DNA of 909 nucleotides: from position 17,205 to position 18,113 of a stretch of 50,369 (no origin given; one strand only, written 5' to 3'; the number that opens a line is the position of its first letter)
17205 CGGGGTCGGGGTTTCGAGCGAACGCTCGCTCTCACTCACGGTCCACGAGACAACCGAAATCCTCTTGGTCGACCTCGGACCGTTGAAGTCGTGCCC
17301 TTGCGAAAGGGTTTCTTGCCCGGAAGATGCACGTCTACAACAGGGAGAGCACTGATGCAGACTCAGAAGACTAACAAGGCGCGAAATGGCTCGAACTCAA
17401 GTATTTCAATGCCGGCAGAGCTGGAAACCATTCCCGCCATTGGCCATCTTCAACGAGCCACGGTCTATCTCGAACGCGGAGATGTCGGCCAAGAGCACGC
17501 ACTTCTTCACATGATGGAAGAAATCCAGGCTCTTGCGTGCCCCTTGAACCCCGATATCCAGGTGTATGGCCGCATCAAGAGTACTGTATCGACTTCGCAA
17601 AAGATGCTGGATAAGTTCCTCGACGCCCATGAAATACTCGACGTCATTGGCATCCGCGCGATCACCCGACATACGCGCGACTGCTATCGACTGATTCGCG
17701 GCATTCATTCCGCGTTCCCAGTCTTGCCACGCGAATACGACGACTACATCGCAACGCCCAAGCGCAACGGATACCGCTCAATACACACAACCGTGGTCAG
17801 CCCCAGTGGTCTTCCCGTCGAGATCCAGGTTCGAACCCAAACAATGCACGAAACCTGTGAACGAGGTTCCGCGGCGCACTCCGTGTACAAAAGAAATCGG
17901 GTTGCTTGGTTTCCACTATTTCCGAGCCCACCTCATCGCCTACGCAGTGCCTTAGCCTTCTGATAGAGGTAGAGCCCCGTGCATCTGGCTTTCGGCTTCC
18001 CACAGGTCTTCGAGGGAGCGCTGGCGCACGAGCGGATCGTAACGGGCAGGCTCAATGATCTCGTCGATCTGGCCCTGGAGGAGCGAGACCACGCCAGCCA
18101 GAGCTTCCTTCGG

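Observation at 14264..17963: Sigma-54 enhancer-binding protein (V4R sensor) followed by a near-consensus sigma-54 promoter. The promoter precedes a coupled small-ORF/pirin/small-alarmone-synthetase operon.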

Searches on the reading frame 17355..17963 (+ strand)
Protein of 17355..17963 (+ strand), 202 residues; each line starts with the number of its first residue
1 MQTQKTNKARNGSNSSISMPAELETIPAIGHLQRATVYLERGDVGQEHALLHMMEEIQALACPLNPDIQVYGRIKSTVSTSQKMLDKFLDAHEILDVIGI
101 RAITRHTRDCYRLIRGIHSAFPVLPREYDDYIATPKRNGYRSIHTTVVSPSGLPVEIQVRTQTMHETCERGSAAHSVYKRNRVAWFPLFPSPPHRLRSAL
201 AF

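Call 3: search_protein_families(library=pfam, proteins=[window:17355-17963:+], max_evalue=0.01)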
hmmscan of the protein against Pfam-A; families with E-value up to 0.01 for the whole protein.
window:17355-17963:+ (202 aa): 1 family
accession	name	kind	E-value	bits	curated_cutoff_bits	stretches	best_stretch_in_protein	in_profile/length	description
PF04607.23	RelA_SpoT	-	5.8e-32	110.7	27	1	72-181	1-111/113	Region found in RelA / SpoT proteins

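Call 5: find_homologous_proteins(query=window:17355-17963:+)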
Query window:17355-17963:+ (202 aa): 32 proteins with E <= 0.001 among 234 candidates.
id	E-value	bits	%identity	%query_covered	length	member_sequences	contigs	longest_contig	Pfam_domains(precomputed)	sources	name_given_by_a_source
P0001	1.3e-131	454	100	100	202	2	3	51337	PF04607.24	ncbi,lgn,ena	-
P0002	9.2e-65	236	58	96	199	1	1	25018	PF04607.24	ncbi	-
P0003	2.0e-62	228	59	93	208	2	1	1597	PF04607.24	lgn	-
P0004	8.3e-62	226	57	96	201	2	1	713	PF04607.24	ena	-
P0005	1.5e-61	226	58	96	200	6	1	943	PF04607.24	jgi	jgi:(p)ppGpp synthase/HD superfamily hydrolase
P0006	1.6e-60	222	58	93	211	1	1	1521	PF04607.24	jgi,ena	-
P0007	2.1e-60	222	56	96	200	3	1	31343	PF04607.24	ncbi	-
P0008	3.5e-60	221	56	95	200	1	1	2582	PF04607.24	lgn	-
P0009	2.7e-59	218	56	95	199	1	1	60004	PF04607.24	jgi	jgi:GTP pyrophosphokinase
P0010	2.9e-57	212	62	78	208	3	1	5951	PF04607.24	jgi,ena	-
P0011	1.3e-56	209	59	83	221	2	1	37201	PF04607.24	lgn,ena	-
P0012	1.3e-56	209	60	83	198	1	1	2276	PF04607.24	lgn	-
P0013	3.9e-56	208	56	93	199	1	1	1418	PF04607.24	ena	-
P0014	3.7e-54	201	66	69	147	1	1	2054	PF04607.24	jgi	jgi:GTP pyrophosphokinase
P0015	1.4e-53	200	72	65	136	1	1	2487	PF04607.24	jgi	jgi:GTP pyrophosphokinase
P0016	1.3e-52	196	65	70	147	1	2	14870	PF04607.24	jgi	jgi:GTP pyrophosphokinase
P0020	2.4e-50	189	53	95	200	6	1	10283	PF04607.24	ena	-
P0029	8.7e-41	158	59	64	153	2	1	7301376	PF04607.24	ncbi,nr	ncbi:MAG: hypothetical protein IPK13_09750 [Deltaproteobacteria bacterium]|nr:hypothetical protein [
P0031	3.3e-27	114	44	63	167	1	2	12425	PF04607.24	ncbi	-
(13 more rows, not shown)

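Call 6: search_protein_families(library=ncbifam, proteins=[window:17355-17963:+], max_evalue=0.01)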
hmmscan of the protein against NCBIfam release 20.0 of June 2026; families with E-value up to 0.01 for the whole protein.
window:17355-17963:+ (202 aa): 6 families
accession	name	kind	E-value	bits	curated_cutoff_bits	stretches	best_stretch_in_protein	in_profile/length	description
TIGR00691.1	spoT_relA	subfamily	3.4e-38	131.4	499.2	1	68-181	206-319/687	RelA/SpoT family protein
NF008124.0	PRK10872.1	equivalog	2.3e-31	109.1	728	1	46-181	225-360/744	GTP diphosphokinase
NF008303.0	PRK11092.1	equivalog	2.5e-28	98.7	947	1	66-181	229-344/702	bifunctional GTP diphosphokinase/guanosine-3',5'-bis pyrophosphate 3'-pyrophosphohydrolase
NF053588.1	GTPPhKinYjbM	equivalog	3.5e-08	33.4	320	1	70-165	40-146/201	GTP diphosphokinase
TIGR04562.1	TIGR04562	subfamily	6.9e-07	28.8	140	0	74-117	165-209/356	TIGR04552 family protein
TIGR04552.1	TIGR04552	subfamily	1.1e-06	28.3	125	0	154-181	314-341/352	TIGR04552 family protein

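Call 7: find_encoding_contigs(protein=P0001, flank=10000, max_places=3)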
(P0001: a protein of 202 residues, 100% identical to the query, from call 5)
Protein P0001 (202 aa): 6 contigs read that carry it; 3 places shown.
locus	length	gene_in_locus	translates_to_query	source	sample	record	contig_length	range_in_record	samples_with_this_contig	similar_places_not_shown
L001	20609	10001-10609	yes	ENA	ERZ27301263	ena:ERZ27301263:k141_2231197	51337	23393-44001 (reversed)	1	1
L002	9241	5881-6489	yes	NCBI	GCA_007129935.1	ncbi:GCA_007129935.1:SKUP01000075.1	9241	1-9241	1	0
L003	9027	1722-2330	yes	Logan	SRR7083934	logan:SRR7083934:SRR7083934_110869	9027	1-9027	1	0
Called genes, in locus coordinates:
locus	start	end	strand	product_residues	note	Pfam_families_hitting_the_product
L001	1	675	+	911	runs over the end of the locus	PF00041:fn3 (faint), PF25833:Fn3_SaeA_3rd (faint)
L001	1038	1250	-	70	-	-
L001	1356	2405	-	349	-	PF01145:Band_7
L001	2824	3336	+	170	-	-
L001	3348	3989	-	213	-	-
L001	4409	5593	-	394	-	-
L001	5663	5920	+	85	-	-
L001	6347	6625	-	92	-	-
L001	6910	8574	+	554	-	PF06505:XylR_N, PF02830:V4R, PF00158:Sigma54_activat, PF14532:Sigma54_activ_2, PF07728:AAA_5 (weak), PF25601:AAA_lid_14, PF02954:HTH_8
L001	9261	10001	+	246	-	PF02678:Pirin, PF17954:Pirin_C_2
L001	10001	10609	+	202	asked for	PF04607:RelA_SpoT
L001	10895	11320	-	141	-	PF01451:LMWPc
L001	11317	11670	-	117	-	PF01022:HTH_5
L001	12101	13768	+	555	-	PF00723:Glyco_hydro_15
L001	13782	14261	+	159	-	-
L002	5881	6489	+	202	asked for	PF04607:RelA_SpoT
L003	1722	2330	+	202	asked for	PF04607:RelA_SpoT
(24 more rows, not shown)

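Call 8: find_encoding_contigs(protein=P0002, flank=10000, max_places=3)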
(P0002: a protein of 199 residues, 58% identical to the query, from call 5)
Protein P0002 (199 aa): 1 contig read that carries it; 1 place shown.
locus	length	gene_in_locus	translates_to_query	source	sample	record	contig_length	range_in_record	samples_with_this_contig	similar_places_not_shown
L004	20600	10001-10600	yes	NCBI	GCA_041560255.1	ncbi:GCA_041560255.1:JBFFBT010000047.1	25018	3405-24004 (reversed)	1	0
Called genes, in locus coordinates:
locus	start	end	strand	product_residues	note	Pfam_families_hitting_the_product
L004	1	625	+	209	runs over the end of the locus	PF00440:TetR_N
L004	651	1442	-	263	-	PF04542:Sigma70_r2, PF04539:Sigma70_r3 (weak), PF04545:Sigma70_r4, PF08281:Sigma70_r4_2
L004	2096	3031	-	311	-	PF00990:GGDEF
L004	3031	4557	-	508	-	PF02310:B12-binding, PF04055:Radical_SAM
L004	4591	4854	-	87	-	-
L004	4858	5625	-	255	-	PF02678:Pirin, PF17954:Pirin_C_2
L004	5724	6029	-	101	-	-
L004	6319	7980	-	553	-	PF06505:XylR_N, PF02830:V4R, PF00158:Sigma54_activat, PF14532:Sigma54_activ_2, PF07728:AAA_5 (weak), PF25601:AAA_lid_14, PF02954:HTH_8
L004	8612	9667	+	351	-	PF01145:Band_7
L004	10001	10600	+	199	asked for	PF04607:RelA_SpoT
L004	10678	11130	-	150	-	PF13686:DrsE_2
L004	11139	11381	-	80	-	-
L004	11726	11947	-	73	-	-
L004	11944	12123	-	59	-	-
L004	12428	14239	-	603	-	PF00989:PAS, PF13426:PAS_9, PF00512:HisKA (faint), PF02518:HATPase_c, PF00072:Response_reg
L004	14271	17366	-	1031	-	PF01339:CheB_methylest, PF03705:CheR_N, PF01739:CheR, PF28159:CEP89 (weak), PF10473:CENP-F_leu_zip (weak), PF15905:HMMR_N (weak), PF13596:PAS_10, PF08448:PAS_4 (weak), +2 more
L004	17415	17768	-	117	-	-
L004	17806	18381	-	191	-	PF12728:HTH_17, PF00072:Response_reg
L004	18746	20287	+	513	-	PF07690:MFS_1, PF00854:PTR2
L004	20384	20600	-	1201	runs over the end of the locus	PF22148:Fervidolysin_NPro-like (faint), PF00082:Peptidase_S8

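Call 9: find_encoding_contigs(protein=P0007, flank=10000, max_places=3)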
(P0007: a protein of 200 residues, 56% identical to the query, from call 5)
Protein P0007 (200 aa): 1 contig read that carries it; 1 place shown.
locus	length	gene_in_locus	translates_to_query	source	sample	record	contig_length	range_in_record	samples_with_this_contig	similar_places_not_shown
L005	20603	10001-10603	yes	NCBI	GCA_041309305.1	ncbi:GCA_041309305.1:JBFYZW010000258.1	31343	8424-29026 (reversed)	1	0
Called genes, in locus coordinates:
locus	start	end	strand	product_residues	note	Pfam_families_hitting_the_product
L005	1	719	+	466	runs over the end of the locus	PF02525:Flavodoxin_2, PF03358:FMN_red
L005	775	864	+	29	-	-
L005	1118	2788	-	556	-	PF06505:XylR_N, PF02830:V4R, PF00158:Sigma54_activat, PF14532:Sigma54_activ_2, PF07728:AAA_5 (weak), PF25601:AAA_lid_14, PF02954:HTH_8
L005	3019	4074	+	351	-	PF01145:Band_7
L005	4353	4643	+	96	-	PF00166:Cpn10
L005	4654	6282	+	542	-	PF00118:Cpn60_TCP1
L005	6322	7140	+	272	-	-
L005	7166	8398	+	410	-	PF13091:PLDc_2, PF00614:PLDc, PF13091:PLDc_2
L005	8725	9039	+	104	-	-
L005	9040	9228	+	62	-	PF18919:DUF5670 (weak)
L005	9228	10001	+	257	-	PF02678:Pirin, PF17954:Pirin_C_2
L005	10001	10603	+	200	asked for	PF04607:RelA_SpoT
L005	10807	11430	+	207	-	PF04542:Sigma70_r2 (weak)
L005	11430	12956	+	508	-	PF02310:B12-binding, PF04055:Radical_SAM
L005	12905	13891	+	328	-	PF00990:GGDEF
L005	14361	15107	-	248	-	PF03588:Leu_Phe_trans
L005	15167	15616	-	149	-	PF00383:dCMP_cyt_deam_1, PF14437:MafB19-deam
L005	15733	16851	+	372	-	PF00383:dCMP_cyt_deam_1, PF14437:MafB19-deam, PF01872:RibD_C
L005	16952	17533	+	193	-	PF07238:PilZ (weak)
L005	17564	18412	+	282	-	PF07264:EI24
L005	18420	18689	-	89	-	-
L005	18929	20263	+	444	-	PF09471:Peptidase_M64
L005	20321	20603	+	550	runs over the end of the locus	PF00069:Pkinase, PF07714:PK_Tyr_Ser-Thr, PF13428:TPR_14 (faint), PF07719:TPR_2 (faint), PF13432:TPR_16 (weak), PF14559:TPR_19, PF23914:TPR_CcmH_CycH, PF13432:TPR_16, +6 more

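Call 10: find_encoding_contigs(protein=P0009, flank=10000, max_places=2)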
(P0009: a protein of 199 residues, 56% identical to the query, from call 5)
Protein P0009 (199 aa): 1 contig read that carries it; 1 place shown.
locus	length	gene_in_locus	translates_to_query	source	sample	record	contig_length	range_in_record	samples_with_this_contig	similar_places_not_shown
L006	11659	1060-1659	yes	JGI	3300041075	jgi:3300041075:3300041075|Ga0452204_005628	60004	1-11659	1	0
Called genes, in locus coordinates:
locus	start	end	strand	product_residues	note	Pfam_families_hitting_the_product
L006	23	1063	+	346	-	PF02678:Pirin, PF17954:Pirin_C_2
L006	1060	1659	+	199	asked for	PF04607:RelA_SpoT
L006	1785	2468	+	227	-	PF04542:Sigma70_r2 (weak)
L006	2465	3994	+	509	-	PF02310:B12-binding, PF04055:Radical_SAM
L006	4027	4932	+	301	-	PF00990:GGDEF, PF22335:Cas10-Cmr2_palm2 (weak)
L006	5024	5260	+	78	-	-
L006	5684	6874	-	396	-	PF00696:AA_kinase, PF22468:ACT_9 (weak)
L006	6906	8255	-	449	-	PF00072:Response_reg, PF00158:Sigma54_activat, PF01078:Mg_chelatase (faint), PF14532:Sigma54_activ_2, PF07728:AAA_5 (weak), PF25601:AAA_lid_14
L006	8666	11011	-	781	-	PF01343:Peptidase_S49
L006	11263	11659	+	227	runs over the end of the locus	PF00512:HisKA, PF02518:HATPase_c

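Call 11: find_encoding_contigs(protein=P0011, flank=10000, max_places=2)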
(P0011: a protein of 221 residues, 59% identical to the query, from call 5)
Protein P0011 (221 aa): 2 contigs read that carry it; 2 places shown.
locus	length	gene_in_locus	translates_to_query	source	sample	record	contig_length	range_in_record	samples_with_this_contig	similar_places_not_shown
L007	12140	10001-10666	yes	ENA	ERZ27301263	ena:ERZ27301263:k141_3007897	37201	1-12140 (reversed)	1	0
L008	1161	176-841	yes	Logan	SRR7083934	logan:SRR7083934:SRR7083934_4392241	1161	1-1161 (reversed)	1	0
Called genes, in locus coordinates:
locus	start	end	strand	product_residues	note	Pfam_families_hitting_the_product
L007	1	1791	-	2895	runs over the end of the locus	PF10091:Glycoamylase, PF06165:GH94_b-supersand, PF17167:Glyco_hydro_94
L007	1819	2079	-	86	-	PF11999:Ice_binding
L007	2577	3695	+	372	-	PF14397:ATPgrasp_ST (faint), PF14398:ATPgrasp_YheCD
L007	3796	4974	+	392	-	PF01546:Peptidase_M20, PF07687:M20_dimer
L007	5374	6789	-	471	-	PF13205:Big_5, PF11999:Ice_binding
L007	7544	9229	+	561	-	PF02310:B12-binding (weak), PF04055:Radical_SAM, PF13282:DUF4070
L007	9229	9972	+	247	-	PF02678:Pirin, PF17954:Pirin_C_2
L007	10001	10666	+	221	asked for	PF04607:RelA_SpoT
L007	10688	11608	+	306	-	PF00990:GGDEF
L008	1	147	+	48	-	?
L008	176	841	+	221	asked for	PF04607:RelA_SpoT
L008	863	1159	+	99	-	?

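Call 12: find_encoding_contigs(protein=P0029, flank=10000, max_places=2)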
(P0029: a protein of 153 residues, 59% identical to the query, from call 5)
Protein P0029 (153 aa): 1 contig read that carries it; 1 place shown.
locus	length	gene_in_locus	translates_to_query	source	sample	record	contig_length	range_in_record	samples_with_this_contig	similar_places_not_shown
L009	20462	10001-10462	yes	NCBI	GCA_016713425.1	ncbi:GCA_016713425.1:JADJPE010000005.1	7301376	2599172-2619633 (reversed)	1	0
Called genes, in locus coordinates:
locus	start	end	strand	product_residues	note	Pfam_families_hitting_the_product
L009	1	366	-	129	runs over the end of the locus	PF02823:ATP-synt_DE_N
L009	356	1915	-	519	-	PF02874:ATP-synt_ab_N, PF00006:ATP-synt_ab, PF22919:ATP-synt_VA_C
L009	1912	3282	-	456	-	PF10011:DUF2254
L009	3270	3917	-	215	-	PF03894:XFP (faint), PF09363:XFP_C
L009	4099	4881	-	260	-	PF11964:SpoIIAA-like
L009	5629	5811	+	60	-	-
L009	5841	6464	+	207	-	PF12385:Peptidase_C70, PF13529:Peptidase_C39_2, PF03412:Peptidase_C39, PF09778:Guanylate_cyc_2 (faint)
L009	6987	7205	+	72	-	-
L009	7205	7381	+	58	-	-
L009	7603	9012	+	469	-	PF00990:GGDEF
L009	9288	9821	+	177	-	-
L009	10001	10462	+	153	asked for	PF04607:RelA_SpoT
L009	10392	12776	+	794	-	PF13439:Glyco_transf_4, PF00534:Glycos_transf_1, PF13692:Glyco_trans_1_4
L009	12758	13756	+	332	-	PF04041:Glyco_hydro_130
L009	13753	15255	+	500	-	PF06965:Na_H_antiport_1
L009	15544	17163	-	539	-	-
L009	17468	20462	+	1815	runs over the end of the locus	-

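Call 15: find_related_loci(query=A1, collection=genome_contigs, flank=10000)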
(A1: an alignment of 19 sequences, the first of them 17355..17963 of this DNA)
Query A1 (202 aa) in genome_contigs; peptide patterns used: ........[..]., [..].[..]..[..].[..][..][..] (x = any residue, [..] = any of these).
600 stretches matched a pattern (row limit reached: there are more); 597 encode a relative of the query (tblastn E <= 1e-3); the best 80 are kept; 80 distinct loci.
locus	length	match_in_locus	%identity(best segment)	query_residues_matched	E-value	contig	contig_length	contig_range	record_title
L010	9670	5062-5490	42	53-186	6e-32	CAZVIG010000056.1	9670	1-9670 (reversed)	MAG TPA_asm: uncultured Sedimenticola sp. isolate binchicken_co188_226 genome assembly, contig: NODE_6141_length_9670_co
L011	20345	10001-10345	46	67-181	2e-31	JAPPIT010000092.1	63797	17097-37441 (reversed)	MAG: Defluviicoccus sp. isolate RHO2_bin_2 NODE_773_length_63797_cov_55.770512, whole genome shotgun sequence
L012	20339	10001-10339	48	67-179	5e-31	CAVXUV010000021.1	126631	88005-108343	MAG: uncultured Alphaproteobacteria bacterium isolate MFD04780.bin.2.94 genome assembly, contig: contig_35459, whole gen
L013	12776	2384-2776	44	53-179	7e-31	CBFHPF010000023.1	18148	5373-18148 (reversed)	MAG: Alphaproteobacteria bacterium isolate Co_bin_101_indstr genome assembly, contig: Co_bin_101_indstr_c23, whole genom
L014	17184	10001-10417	39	64-202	1e-30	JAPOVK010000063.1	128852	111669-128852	MAG: Gammaproteobacteria bacterium isolate COS1_bin_18 NODE_104_length_128852_cov_29.1644, whole genome shotgun sequence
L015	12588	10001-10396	44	57-181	2e-30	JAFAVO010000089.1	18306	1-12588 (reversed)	MAG: Gammaproteobacteria bacterium isolate CP_BM_RX_38 BM_RX_k147_12535516, whole genome shotgun sequence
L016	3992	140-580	39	37-186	2e-30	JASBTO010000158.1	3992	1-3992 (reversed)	MAG: Kangiellaceae bacterium isolate BWSM_4 k141_1156191, whole genome shotgun sequence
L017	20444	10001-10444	41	49-196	2e-30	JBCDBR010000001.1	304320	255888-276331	MAG: Pseudomonadota bacterium isolate P01_F01_bin.88 k141_164507_length_304320_cov_22.5064, whole genome shotgun sequenc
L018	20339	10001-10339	44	67-179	7e-30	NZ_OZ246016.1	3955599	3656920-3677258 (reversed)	MAG: Motiliproteus sp. isolate b2df7197-3942-459e-acea-f92399a7ae5b chromosome 1, complete sequence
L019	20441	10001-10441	39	33-179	7e-30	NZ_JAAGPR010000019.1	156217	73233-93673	Paraburkholderia sp. Ac-20340 NODE_17_length_156217_cov_32.505932/0, whole genome shotgun sequence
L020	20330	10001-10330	47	70-179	5e-30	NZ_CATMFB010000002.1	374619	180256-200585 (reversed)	MAG: uncultured Thalassolituus sp. isolate SRR3960575_bin.1_MetaWRAP_v1.3_MAG ERZ505214.5, whole genome shotgun sequence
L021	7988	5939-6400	37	51-186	1e-29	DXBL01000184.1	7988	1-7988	MAG TPA_asm: Candidatus Pseudomonas excrementavium isolate CHK174-787 CHK174__C114219_L7988_SAMEA104467488, whole genome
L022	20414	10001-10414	41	46-183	1e-29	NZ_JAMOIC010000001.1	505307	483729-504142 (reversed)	Stutzerimonas stutzeri strain A563/77 51PstA563_77gv21C001, whole genome shotgun sequence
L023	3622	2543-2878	47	69-180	1e-29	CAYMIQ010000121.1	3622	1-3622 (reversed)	MAG TPA_asm: uncultured Rickettsiales bacterium isolate SRP077602_co4_88 genome assembly, contig: NODE_55501_length_3622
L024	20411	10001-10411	42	45-179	8e-30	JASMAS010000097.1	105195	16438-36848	MAG: Litorilituus sp. isolate ETNP20_MAG_10 c_000000845399, whole genome shotgun sequence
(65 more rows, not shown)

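Call 23: search_solved_structures(query=A1, max_evalue=0.001)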
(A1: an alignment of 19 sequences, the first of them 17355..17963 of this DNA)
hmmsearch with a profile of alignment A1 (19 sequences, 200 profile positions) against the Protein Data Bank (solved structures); distinct sequences matched with E-value up to 0.001: 21.
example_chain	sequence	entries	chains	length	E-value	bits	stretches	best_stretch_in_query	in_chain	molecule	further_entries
5iqr_8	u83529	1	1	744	7.6e-47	162.7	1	32-185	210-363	GTP pyrophosphokinase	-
5kps_A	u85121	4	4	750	7.7e-47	162.7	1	32-185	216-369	GTP pyrophosphokinase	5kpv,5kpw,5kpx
5l3p_z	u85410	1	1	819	9.6e-47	162.4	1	32-185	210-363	GTP pyrophosphokinase,GTP pyrophosphokinase,GTP pyrophosphokinase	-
7oiw_A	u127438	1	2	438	5e-44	153.5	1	33-188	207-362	GTP pyrophosphokinase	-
8acu_A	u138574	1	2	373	1.4e-42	148.8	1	31-187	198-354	GTP pyrophosphokinase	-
6yxa_A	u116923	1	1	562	1.8e-42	148.4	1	31-187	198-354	GTP pyrophosphokinase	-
1vj7_A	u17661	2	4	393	4.5e-42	147.1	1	31-190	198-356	Bifunctional RELA/SPOT | Bifunctional (p)ppGpp synthase/hydrolase RelA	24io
8fr8_I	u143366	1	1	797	5.5e-40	140.3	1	30-184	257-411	GTP pyrophosphokinase RelA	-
5xnx_A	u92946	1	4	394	5.2e-39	137.1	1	30-184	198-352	Bifunctional (p)ppGpp synthase/hydrolase RelA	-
9s6k_B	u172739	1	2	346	3.1e-32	115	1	39-172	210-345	GTP pyrophosphokinase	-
7ohg_A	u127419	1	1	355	8.7e-29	103.7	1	27-166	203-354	Guanosine-3',5'-bis(Diphosphate) 3'-pyrophosphohydrolase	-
6s2t_A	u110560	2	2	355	8.7e-29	103.7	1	27-166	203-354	(P)ppGpp synthetase I, SpoT/RelA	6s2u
6s2v_A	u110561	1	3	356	8.8e-29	103.7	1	27-166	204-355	(P)ppGpp synthetase I, SpoT/RelA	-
6fgk_A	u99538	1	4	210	8.7e-18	67.8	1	61-190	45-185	GTP pyrophosphokinase YwaC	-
6fgj_A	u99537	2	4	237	8.9e-18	67.8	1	53-183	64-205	GTP pyrophosphokinase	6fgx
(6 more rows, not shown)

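Call 24: search_protein_families(library=padloc, proteins=[window:17355-17963:+, L005:10807-11430:+, L005:11430-12956:+, L005:12905-13891:+], max_evalue=0.01)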
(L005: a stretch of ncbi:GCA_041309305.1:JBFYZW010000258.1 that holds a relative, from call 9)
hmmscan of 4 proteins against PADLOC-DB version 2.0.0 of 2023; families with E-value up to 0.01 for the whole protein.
window:17355-17963:+ (202 aa): 1 family
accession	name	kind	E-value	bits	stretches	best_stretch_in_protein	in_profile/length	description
PDLC04999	PDC-S33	-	3.1e-16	57.8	1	50-165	48-172/349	-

L005:10807-11430:+ (207 aa): 0 families

L005:11430-12956:+ (508 aa): 1 family
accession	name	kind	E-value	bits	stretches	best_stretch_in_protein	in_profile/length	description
PDLC04689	PDC-M51A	-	1.2e-06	25.6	1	94-349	70-334/420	-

L005:12905-13891:+ (328 aa): 1 family
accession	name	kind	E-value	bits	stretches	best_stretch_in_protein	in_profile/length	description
PDLC01292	Cas10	-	0.0031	15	1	190-322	258-387/387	CAS-III; effector_LS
